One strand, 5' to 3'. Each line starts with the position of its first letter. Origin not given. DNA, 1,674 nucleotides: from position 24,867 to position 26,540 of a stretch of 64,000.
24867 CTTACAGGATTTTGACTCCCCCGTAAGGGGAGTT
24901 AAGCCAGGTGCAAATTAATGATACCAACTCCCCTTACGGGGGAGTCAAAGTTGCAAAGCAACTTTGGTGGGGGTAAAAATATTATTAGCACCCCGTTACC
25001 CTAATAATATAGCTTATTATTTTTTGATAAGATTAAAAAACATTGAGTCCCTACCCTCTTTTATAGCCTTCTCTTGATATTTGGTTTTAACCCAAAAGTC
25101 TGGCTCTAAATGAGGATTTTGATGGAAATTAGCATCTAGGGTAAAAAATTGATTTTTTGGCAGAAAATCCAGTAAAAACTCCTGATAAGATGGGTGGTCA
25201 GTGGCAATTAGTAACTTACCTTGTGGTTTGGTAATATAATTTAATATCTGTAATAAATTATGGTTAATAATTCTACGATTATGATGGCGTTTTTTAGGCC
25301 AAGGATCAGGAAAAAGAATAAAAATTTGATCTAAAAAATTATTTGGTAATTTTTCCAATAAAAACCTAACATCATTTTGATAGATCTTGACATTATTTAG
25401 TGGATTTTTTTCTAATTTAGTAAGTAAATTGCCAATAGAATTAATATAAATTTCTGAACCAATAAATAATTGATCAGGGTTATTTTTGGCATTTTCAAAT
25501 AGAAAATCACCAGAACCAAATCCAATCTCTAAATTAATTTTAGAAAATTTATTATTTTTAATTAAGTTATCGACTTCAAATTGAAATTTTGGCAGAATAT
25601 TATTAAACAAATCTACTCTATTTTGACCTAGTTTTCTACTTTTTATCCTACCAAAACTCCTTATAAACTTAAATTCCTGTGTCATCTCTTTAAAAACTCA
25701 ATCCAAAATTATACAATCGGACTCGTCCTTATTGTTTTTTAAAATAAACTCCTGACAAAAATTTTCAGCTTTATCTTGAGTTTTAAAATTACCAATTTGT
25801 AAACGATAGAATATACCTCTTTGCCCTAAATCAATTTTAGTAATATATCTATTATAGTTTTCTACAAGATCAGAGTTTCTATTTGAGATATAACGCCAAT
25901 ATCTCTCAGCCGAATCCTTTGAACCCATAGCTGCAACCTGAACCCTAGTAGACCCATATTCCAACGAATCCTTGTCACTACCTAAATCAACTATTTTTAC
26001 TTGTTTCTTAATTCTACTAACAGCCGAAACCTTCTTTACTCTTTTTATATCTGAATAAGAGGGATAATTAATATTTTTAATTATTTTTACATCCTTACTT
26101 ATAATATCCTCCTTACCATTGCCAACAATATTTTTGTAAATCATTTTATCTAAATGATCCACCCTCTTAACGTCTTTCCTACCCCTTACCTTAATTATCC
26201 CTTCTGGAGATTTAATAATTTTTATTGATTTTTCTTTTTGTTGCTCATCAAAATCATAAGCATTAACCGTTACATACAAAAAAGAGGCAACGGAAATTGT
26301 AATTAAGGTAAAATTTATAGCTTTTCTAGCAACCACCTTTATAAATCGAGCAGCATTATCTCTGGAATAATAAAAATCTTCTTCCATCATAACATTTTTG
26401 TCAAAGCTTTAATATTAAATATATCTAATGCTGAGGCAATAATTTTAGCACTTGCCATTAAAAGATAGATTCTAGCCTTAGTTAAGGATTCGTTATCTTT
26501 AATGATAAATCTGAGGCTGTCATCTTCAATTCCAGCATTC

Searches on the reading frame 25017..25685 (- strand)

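Call 59: search_protein_families(library=pfam, proteins=[window:25017-25685:-], max_evalue=0.00001)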
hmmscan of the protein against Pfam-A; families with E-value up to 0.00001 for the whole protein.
window:25017-25685:- (222 aa): 1 family
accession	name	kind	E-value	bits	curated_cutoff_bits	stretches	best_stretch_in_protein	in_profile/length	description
PF02390.23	Methyltransf_4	-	1.4e-43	148.8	24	1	50-214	4-170/173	Putative methyltransferase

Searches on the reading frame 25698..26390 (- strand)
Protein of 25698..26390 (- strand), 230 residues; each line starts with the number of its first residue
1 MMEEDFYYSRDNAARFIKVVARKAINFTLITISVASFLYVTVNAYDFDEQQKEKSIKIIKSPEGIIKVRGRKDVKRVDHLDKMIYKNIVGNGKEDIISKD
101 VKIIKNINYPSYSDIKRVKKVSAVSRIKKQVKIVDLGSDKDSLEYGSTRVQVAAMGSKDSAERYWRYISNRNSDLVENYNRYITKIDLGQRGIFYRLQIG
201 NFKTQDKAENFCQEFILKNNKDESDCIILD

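Call 59: search_protein_families(library=pfam, proteins=[window:25698-26390:-], max_evalue=0.00001)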
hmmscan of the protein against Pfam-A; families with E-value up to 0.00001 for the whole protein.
window:25698-26390:- (230 aa): 1 family
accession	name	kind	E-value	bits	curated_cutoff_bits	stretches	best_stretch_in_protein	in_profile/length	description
PF05036.18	SPOR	-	2.4e-09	37.8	21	1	149-215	6-64/76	SPOR domain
